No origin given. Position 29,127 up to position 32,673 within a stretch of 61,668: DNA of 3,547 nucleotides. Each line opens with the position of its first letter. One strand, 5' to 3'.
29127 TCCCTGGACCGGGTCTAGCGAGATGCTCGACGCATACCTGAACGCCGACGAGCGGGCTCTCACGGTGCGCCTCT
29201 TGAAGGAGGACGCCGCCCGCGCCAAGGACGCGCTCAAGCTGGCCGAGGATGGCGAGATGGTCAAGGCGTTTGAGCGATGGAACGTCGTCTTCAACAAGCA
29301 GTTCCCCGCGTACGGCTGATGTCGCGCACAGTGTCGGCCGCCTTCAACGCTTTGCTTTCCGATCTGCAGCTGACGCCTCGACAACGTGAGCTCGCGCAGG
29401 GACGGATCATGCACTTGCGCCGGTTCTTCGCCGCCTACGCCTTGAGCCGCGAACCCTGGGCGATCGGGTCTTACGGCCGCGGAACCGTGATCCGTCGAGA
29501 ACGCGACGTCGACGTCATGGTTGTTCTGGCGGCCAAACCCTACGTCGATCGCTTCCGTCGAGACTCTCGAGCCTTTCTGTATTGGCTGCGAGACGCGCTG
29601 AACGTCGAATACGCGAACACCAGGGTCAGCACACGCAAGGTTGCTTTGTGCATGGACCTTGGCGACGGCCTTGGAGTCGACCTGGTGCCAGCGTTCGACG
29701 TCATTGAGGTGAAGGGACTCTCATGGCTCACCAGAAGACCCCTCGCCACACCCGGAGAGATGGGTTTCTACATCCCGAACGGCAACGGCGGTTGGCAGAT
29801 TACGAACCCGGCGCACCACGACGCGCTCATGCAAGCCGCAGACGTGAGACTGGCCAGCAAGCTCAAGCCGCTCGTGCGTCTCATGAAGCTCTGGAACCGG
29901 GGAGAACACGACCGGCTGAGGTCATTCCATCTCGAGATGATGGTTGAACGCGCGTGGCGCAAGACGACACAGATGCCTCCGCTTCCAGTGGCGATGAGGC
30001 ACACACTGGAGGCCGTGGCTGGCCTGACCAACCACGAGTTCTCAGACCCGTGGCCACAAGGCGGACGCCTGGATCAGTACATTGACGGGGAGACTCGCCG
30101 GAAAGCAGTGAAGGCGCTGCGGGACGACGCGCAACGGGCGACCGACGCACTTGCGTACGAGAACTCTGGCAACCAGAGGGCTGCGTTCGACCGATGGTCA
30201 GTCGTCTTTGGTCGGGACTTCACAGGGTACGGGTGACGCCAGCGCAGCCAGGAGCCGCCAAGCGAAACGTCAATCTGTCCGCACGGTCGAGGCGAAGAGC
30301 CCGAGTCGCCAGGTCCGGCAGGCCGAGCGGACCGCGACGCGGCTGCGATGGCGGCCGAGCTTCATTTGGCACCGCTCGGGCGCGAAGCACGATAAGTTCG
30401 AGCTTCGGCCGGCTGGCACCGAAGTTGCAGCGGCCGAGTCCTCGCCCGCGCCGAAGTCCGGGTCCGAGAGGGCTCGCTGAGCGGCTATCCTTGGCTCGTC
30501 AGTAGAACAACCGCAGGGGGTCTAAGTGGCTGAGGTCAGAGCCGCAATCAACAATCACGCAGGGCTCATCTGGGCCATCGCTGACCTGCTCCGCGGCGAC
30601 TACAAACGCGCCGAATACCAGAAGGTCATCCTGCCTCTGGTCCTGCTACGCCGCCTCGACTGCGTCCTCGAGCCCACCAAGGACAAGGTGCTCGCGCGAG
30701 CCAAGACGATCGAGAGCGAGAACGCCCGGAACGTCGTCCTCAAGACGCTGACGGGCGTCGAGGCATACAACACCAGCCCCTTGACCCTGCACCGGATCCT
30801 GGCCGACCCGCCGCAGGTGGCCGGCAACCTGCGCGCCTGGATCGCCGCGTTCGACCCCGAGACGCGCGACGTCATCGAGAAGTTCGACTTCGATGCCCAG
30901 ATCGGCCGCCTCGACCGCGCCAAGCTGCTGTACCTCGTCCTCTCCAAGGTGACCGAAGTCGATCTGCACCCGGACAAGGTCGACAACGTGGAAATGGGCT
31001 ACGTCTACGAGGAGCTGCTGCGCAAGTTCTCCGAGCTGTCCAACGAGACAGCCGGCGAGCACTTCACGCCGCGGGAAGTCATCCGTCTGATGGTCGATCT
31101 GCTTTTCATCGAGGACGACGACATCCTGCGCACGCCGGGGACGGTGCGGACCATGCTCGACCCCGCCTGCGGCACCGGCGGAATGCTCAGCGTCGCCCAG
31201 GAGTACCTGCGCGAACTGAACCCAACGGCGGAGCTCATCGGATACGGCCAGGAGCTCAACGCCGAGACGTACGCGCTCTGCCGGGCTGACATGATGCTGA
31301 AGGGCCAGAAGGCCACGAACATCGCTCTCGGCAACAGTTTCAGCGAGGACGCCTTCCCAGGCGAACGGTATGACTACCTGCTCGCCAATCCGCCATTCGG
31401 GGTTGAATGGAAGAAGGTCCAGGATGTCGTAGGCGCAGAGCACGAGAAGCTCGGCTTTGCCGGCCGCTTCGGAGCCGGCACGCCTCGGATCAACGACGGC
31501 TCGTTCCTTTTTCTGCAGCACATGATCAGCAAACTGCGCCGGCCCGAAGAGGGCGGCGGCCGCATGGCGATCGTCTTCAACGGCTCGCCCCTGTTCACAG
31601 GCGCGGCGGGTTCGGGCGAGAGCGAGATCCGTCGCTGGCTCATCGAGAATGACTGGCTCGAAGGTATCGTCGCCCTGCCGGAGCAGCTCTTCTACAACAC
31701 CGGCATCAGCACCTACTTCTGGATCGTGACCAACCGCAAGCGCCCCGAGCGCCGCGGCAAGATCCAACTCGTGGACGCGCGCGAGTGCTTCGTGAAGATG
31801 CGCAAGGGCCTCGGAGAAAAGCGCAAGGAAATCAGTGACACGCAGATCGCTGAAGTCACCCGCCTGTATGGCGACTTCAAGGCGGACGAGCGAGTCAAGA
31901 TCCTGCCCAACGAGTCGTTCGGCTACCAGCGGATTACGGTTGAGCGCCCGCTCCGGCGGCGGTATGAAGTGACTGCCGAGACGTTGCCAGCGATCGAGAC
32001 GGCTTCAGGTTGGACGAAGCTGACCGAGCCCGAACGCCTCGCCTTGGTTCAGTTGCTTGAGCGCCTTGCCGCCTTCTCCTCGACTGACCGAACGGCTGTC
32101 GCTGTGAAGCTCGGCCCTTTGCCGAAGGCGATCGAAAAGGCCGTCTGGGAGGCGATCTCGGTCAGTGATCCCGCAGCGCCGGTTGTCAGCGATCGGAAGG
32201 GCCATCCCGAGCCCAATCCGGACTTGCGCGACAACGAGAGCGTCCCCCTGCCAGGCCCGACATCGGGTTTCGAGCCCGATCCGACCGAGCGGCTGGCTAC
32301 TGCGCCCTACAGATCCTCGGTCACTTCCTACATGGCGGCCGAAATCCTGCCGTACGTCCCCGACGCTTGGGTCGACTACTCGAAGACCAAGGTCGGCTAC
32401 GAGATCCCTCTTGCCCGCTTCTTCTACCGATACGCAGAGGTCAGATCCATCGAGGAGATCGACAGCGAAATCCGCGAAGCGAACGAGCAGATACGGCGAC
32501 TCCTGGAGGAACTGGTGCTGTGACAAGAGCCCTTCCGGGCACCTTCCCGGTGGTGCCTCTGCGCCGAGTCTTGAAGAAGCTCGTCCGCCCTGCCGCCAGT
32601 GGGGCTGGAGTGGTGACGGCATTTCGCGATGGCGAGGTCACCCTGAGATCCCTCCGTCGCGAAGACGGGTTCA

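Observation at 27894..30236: SLATT-like 2-TM gene fused in an operon with two tandem, apparently active SMODS/CD-NTase-like nucleotidyltransferases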

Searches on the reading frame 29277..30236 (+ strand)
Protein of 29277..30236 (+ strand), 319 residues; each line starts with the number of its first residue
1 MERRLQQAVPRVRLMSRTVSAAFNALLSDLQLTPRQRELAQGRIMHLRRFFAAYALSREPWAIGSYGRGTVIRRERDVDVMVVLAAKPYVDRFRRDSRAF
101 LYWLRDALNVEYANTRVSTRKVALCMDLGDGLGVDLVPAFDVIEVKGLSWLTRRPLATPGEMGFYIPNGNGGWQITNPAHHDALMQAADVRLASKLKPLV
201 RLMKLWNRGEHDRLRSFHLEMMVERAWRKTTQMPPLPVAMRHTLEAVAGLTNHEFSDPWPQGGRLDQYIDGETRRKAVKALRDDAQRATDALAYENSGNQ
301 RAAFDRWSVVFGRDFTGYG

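Call 3: search_protein_families(library=pfam, proteins=[window:29277-30236:+], max_evalue=1)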
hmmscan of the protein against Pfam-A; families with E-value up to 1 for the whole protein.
window:29277-30236:+ (319 aa): 2 families
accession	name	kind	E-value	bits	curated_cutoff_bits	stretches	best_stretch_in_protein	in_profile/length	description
PF18144.7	SMODS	-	1.6e-11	45.1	26.5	1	18-141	2-132/164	Second Messenger Oligonucleotide or Dinucleotide Synthetase domain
PF01909.29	NTP_transf_2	-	0.016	16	21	1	59-106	16-63/93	Nucleotidyltransferase domain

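Call 4: search_protein_families(library=padloc, proteins=[window:29277-30236:+], max_evalue=1)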
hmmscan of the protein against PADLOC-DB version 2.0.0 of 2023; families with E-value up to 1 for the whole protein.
window:29277-30236:+ (319 aa): 32 families (the best 25 are shown)
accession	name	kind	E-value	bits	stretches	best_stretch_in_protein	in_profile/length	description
PDLC00823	Cyclase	-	4.9e-57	191.7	1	15-319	1-285/285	oligonucleotide-cyclase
PDLC00776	Cyclase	-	1.3e-36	124.5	1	15-316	1-284/287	oligonucleotide-cyclase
PDLC00809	Cyclase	-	2e-35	120.8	1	18-316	3-293/295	oligonucleotide-cyclase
PDLC00802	Cyclase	-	7.1e-28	95.8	2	160-318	172-331/332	oligonucleotide-cyclase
PDLC00786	Cyclase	-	1.9e-22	78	1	19-316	3-292/293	oligonucleotide-cyclase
PDLC00805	Cyclase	-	8.1e-21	72.8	1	19-315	25-313/314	oligonucleotide-cyclase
PDLC00814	Cyclase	-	3.8e-20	70.4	1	17-315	3-290/295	oligonucleotide-cyclase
PDLC00769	Cyclase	-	1.3e-18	65.4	1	59-223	45-192/261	oligonucleotide-cyclase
PDLC00796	Cyclase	-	2.7e-16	58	1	22-316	6-285/432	oligonucleotide-cyclase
PDLC00818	Cyclase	-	1.1e-15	56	2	172-316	156-293/322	oligonucleotide-cyclase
PDLC00810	Cyclase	-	5.4e-15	53.7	1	59-303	48-285/335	oligonucleotide-cyclase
PDLC00792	Cyclase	-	6.1e-14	50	2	19-141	3-130/236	oligonucleotide-cyclase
PDLC00820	Cyclase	-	6.3e-14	50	1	18-223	2-196/324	oligonucleotide-cyclase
PDLC00803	Cyclase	-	1.4e-13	49.2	1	62-282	49-240/253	oligonucleotide-cyclase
PDLC00808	Cyclase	-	3.2e-13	47.7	2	64-248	58-237/325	oligonucleotide-cyclase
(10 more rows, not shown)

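Call 5: search_protein_families(library=ncbifam, proteins=[window:29277-30236:+], max_evalue=1)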
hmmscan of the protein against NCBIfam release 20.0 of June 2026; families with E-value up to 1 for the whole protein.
window:29277-30236:+ (319 aa): 6 families
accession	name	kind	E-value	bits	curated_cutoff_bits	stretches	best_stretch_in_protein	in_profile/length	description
NF041117.1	CBASS_cyclase_b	equivalog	3.9e-41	141.5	200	1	23-312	1-275/275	CBASS oligonucleotide cyclase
NF041116.1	CBASS_cyclase_a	equivalog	1.1e-14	54.2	200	1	64-248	52-232/317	CBASS oligonucleotide cyclase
TIGR03671.1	cca_archaeal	equivalog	0.00012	21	281.3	1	46-145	29-124/410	CCA tRNA nucleotidyltransferase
NF003831.1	PRK05419.1-2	equivalog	0.012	15.1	130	1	11-56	40-85/212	protein-methionine-sulfoxide reductase heme-binding subunit MsrQ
NF053871.1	DS2_2_antiphage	equivalog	0.066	12.4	350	1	63-89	48-74/294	anti-phage nucleotidyltransferase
NF041078.1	cGAS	equivalog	0.12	11.4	150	1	170-313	195-336/339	CBASS cGAMP synthase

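Call 48: find_encoding_contigs(protein=window:29319-30236:+, flank=3000, max_places=6)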
Protein window:29319-30236:+ (305 aa): 9 contigs read that carry it; 2 places shown.
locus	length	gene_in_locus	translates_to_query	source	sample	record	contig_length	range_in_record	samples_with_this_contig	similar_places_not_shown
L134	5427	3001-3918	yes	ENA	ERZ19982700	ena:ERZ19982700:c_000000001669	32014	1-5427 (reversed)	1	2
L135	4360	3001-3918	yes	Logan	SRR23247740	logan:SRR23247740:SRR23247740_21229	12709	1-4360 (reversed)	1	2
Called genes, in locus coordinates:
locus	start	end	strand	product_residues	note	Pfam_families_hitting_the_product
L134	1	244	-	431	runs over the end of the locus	-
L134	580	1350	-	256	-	-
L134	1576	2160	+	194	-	-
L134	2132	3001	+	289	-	PF18144:SMODS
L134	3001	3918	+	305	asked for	PF18144:SMODS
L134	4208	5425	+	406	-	?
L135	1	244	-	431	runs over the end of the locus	-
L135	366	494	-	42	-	-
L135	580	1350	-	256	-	-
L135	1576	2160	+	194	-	-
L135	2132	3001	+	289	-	PF18144:SMODS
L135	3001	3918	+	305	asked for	PF18144:SMODS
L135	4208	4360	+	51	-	?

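Call 64: find_homologous_proteins(query=window:29319-30236:+, max_evalue=1e-40)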
Query window:29319-30236:+ (305 aa): 58 proteins with E <= 1e-40 among 1963 candidates.
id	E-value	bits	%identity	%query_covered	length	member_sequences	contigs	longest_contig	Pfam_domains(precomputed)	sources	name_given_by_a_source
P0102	1.5e-185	633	100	90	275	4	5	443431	PF18144.8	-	-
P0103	9.3e-136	470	69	100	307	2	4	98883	PF18144.8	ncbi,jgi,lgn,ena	jgi:hypothetical protein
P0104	1.6e-119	416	66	97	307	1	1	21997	PF18144.8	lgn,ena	-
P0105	3.0e-119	416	64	98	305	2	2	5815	PF18144.8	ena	-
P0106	8.8e-118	411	63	98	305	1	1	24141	PF18144.8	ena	-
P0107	2.4e-117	409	64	98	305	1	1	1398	PF18144.8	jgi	jgi:hypothetical protein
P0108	3.9e-117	409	63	98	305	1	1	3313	PF18144.8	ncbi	-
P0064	7.3e-110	385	60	100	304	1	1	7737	PF18144.8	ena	-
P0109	2.0e-95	337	52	100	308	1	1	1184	PF18144.8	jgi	jgi:hypothetical protein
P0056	2.2e-94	334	53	100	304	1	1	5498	PF18144.8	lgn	-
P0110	2.7e-92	327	51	100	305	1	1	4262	PF18144.8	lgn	-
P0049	1.4e-91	325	53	100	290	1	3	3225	PF18144.8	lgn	-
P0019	1.1e-87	312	51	100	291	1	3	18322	PF18144.8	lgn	-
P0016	1.2e-86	308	52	100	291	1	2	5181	PF18144.8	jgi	jgi:hypothetical protein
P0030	1.7e-85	305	51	100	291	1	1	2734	PF18144.8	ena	-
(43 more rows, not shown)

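Call 65: find_encoding_contigs(protein=P0110, flank=4000, max_places=2)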
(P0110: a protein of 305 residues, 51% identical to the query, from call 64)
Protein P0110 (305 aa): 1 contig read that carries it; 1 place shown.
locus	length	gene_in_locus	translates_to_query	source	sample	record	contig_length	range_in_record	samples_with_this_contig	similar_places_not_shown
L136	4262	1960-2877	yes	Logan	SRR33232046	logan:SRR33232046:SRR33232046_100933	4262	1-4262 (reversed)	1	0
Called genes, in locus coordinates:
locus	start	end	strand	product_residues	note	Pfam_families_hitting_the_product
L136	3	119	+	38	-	?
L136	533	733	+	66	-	-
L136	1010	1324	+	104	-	-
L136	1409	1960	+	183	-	-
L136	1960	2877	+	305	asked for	PF18144:SMODS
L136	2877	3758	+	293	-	PF18144:SMODS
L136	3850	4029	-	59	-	PF18134:AGS_C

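Call 67: find_encoding_contigs(protein=P0104, flank=6000, max_places=2)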
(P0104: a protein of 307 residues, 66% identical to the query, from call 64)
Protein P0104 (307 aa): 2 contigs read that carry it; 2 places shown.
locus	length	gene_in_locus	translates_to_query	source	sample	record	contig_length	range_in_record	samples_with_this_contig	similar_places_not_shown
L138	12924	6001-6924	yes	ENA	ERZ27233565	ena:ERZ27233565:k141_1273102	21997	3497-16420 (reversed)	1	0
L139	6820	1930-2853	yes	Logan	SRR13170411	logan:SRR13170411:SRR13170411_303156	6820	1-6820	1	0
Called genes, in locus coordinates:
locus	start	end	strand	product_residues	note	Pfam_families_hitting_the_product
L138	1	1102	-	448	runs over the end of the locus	PF00275:EPSP_synthase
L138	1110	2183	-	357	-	PF18152:DAHP_snth_FXD, PF00793:DAHP_synth_1, PF03102:NeuB (weak)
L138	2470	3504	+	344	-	PF00756:Esterase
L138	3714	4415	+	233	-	-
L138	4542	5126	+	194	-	-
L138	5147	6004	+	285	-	PF18144:SMODS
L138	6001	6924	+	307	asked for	PF18144:SMODS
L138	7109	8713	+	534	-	-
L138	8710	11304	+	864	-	-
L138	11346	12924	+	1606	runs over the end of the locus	-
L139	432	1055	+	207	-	-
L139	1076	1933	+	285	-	PF18144:SMODS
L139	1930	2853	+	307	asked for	PF18144:SMODS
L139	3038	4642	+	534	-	-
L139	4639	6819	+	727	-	?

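Call 68: find_encoding_contigs(protein=P0106, flank=6000, max_places=2)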
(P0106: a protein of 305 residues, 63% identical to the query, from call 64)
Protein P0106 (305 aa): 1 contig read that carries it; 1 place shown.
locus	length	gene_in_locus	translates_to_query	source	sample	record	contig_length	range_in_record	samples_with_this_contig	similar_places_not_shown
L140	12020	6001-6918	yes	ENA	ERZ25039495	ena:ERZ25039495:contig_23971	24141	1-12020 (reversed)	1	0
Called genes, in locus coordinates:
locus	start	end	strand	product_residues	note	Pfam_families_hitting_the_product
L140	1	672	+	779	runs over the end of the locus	PF00270:DEAD, PF04851:ResIII, PF18766:SWI2_SNF2, PF00271:Helicase_C (faint), PF08463:EcoEI_R_C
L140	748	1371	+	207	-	-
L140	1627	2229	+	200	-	PF13338:AbiEi_4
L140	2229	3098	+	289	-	PF08843:AbiEii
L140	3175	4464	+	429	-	-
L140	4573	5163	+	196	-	-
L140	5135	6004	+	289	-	PF18144:SMODS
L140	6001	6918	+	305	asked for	PF18144:SMODS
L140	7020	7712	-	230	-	-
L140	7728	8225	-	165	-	-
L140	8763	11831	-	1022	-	PF02463:SMC_N (weak), PF13166:AAA_13 (weak), PF13304:AAA_21 (weak)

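Call 72: predict_structure(alignment_id=A3)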
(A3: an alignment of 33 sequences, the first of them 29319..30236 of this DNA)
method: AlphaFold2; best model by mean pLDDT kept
length: 305 residues; sequences in the alignment: 33
mean_pLDDT: 93.1   pTM: 0.90
mean pLDDT of the five models: 93.1, 93.1, 92.4, 91.9, 91.4
residues with pLDDT >= 90: 263; 70-90: 24; 50-70: 17; < 50: 1
segments of 3 or more residues with pLDDT < 50: none
pLDDT, mean of each block of 10 residues (from residue 1): 90 94 95 97 97 93 93 95 97 95 97 90 95 63 65 95 95 98 98 95 98 98 98 98 93 96 98 98 96 94 71
secondary structure, 60 per line:
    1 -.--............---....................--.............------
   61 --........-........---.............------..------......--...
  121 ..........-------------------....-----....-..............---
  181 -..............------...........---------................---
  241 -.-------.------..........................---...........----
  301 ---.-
elements in order: H5-16 H20-39 E42-49 H50-54 E63-70 H72-79 H83-95 E110-115 E118-127 E150-153 E159-162 H164-177 H182-195 H202-212 H222-237 H257-282 H286-296

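Call 75: fold_search(model_id=the predicted structure, library=pdb)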
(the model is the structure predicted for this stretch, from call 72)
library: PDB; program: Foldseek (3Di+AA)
matches with E <= 10: 660; with E <= 0.001: 338
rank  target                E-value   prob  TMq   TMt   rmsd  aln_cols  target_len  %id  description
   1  6p8u_A                6.5e-19  1.00  0.74  0.75   3.8       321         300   23  Structure of P. aeruginosa ATCC27853 CdnD:HORMA2:Peptide 1 complex (released 2019-12-25)
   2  6p8j_A                5.5e-18  1.00  0.76  0.77   3.7       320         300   23  Structure of P. aeruginosa ATCC27853 CdnD D62N/D64N mutant bound to ATP (released 2019-12-25)
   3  6p82_B                1.9e-17  1.00  0.78  0.79   3.1       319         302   24  Structure of P. aeruginosa ATCC27853 CdnD, Apo form 1 (released 2019-12-25)
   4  6p82_D                1.1e-16  1.00  0.79  0.80   3.2       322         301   23  Structure of P. aeruginosa ATCC27853 CdnD, Apo form 1 (released 2019-12-25)
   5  6p82_A                1.3e-16  1.00  0.77  0.78   3.5       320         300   23  Structure of P. aeruginosa ATCC27853 CdnD, Apo form 1 (released 2019-12-25)
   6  7ljo                  1.1e-12  1.00  0.72  0.75   4.5       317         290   19  Structure of the Bacteroides fragilis CD-NTase CdnB in complex with ADP (released 2021-06-02)
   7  6u7b_A                9.7e-12  1.00  0.75  0.73   4.7       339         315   17  Structure of E. coli MS115-1 CdnC:HORMA-deltaN complex (released 2019-12-25)
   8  6p80                  2.6e-11  1.00  0.76  0.73   3.9       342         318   16  Structure of E. coli MS115-1 CdnC + ATP (released 2019-12-25)
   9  6p8v_G                4.3e-11  1.00  0.75  0.72   4.1       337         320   17  Structure of E. coli MS115-1 HORMA:CdnC:Trip13 complex (released 2019-12-25)
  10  7ljl_B                6.3e-11  1.00  0.80  0.70   6.3       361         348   18  Structure of the Enterobacter cloacae CD-NTase CdnD in complex with ATP (released 2021-06-02)
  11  7ljl_A                8.3e-11  1.00  0.79  0.70   5.7       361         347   17  Structure of the Enterobacter cloacae CD-NTase CdnD in complex with ATP (released 2021-06-02)
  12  7ljm_B                1.1e-10  1.00  0.79  0.71   5.7       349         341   18  Structure of the Salmonella enterica CD-NTase CdnD in complex with GTP (released 2021-06-02)
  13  7d4s                  1.2e-10  1.00  0.79  0.70   6.6       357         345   18  apo-form cyclic trinucleotide synthase CdnD (released 2021-03-17)
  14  7to3_C                2.0e-10  1.00  0.78  0.68   6.3       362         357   16  Structure of Enterobacter cloacae Cap2-CdnD02 2:2 complex (released 2023-01-11)
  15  7ljm_A                2.3e-10  1.00  0.76  0.67   5.9       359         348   17  Structure of the Salmonella enterica CD-NTase CdnD in complex with GTP (released 2021-06-02)
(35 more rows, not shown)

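Call 99: search_protein_families(library=ncbifam, proteins=[L136:1409-1960:+, L138:4542-5126:+, L140:4573-5163:+], max_evalue=0.001)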
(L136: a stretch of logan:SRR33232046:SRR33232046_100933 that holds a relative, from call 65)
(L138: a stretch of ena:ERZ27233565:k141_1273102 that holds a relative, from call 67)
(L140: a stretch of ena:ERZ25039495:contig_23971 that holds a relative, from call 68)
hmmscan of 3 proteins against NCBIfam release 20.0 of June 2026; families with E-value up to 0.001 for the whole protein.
L136:1409-1960:+ (183 aa): 1 family
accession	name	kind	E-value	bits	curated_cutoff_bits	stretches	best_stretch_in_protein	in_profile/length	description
NF033632.1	SLATT_4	domain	7.9e-19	68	55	1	24-172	1-150/154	SLATT domain-containing protein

L138:4542-5126:+ (194 aa): 3 families
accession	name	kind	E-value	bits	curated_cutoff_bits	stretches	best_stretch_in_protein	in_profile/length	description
NF033632.1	SLATT_4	domain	2.4e-25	89.2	55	1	30-179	1-151/154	SLATT domain-containing protein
NF033634.1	SLATT_1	domain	2e-06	27.8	41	1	52-136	20-105/132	SLATT domain-containing protein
TIGR04402.2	mob_CxxC_CxxC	subfamily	0.00052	20.3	70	1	51-133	27-110/180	mobilome CxxCx(11)CxxC protein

L140:4573-5163:+ (196 aa): 1 family
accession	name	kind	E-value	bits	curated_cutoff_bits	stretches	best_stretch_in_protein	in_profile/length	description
NF033632.1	SLATT_4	domain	2.1e-18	66.7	55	1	17-169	1-153/154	SLATT domain-containing protein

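Call 119: search_protein_families(library=ncbifam, proteins=[L140:3175-4464:+], max_evalue=0.01)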
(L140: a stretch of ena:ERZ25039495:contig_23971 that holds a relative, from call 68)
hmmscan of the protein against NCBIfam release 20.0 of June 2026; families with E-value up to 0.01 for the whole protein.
L140:3175-4464:+ (429 aa): 0 families

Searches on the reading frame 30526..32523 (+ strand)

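Call 39: search_protein_families(library=pfam, proteins=[window:30526-32523:+], max_evalue=0.001)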
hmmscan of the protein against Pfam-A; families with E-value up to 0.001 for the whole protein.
window:30526-32523:+ (665 aa): 2 families
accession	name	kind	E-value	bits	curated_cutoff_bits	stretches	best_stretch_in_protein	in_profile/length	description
PF02384.22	N6_Mtase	-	3.9e-59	201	20.4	1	157-454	6-278/311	N-6 DNA Methylase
PF12161.14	HsdM_N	-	6e-20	72.7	24.5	1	14-142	4-135/135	HsdM N-terminal domain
